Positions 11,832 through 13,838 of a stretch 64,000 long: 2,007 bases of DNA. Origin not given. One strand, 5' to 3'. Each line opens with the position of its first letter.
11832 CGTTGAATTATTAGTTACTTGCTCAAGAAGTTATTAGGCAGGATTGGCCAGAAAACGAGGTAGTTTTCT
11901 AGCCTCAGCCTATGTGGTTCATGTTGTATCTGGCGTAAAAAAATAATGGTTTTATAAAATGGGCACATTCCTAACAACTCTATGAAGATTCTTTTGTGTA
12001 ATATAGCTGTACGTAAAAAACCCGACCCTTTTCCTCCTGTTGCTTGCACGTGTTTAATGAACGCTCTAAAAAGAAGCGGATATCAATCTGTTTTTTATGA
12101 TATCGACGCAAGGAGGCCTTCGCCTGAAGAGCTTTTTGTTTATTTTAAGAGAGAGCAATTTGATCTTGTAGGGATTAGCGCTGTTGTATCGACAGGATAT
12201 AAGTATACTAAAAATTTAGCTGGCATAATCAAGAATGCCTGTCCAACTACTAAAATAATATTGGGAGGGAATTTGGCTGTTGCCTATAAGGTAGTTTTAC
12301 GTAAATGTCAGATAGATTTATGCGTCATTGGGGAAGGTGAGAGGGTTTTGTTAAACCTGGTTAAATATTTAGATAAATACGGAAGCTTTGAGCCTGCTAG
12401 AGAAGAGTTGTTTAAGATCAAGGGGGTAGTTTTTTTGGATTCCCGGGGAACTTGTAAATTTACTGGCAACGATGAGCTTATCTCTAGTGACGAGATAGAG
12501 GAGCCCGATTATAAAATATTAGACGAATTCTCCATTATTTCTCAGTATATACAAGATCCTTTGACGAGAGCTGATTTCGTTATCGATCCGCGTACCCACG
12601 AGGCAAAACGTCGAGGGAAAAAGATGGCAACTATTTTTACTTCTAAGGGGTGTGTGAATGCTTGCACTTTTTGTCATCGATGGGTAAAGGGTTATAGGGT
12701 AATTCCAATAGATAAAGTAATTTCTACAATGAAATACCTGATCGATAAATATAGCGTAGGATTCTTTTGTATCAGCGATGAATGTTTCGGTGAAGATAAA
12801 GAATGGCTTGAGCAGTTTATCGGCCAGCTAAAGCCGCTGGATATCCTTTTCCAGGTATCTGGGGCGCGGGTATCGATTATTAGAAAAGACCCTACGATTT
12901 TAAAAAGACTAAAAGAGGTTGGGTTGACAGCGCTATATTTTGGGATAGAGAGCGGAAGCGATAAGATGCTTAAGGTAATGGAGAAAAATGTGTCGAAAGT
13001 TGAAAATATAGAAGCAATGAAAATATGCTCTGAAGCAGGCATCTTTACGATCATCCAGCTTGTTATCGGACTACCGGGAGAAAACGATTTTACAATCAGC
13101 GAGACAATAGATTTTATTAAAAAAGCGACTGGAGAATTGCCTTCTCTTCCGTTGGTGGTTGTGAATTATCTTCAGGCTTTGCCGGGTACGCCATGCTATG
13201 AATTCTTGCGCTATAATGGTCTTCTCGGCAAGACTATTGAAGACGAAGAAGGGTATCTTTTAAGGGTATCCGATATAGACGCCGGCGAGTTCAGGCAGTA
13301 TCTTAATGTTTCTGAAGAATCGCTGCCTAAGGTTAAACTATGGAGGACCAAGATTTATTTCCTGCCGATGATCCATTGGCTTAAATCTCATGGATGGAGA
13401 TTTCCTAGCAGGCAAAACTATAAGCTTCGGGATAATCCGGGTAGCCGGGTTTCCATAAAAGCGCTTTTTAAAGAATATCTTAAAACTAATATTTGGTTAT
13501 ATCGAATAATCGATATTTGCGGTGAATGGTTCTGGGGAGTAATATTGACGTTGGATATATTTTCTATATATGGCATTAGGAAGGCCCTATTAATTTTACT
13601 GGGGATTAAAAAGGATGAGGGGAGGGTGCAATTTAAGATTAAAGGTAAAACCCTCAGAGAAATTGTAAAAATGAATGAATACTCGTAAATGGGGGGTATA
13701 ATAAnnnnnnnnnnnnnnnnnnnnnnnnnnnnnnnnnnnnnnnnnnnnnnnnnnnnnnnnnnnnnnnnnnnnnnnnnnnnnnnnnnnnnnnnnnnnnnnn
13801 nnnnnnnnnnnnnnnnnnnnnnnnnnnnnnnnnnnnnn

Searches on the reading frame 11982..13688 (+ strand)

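Call 5: search_protein_families(library=pfam, proteins=[window:11982-13688:+], max_evalue=0.001)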
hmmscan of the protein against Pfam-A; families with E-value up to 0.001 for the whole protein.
window:11982-13688:+ (568 aa): 2 families
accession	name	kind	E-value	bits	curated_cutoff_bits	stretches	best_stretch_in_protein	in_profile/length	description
PF04055.27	Radical_SAM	-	1.5e-19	71.2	29.5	1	220-379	3-166/166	Radical SAM superfamily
PF02310.24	B12-binding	-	8.6e-14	51.8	32.1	1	15-126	10-120/121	B12 binding domain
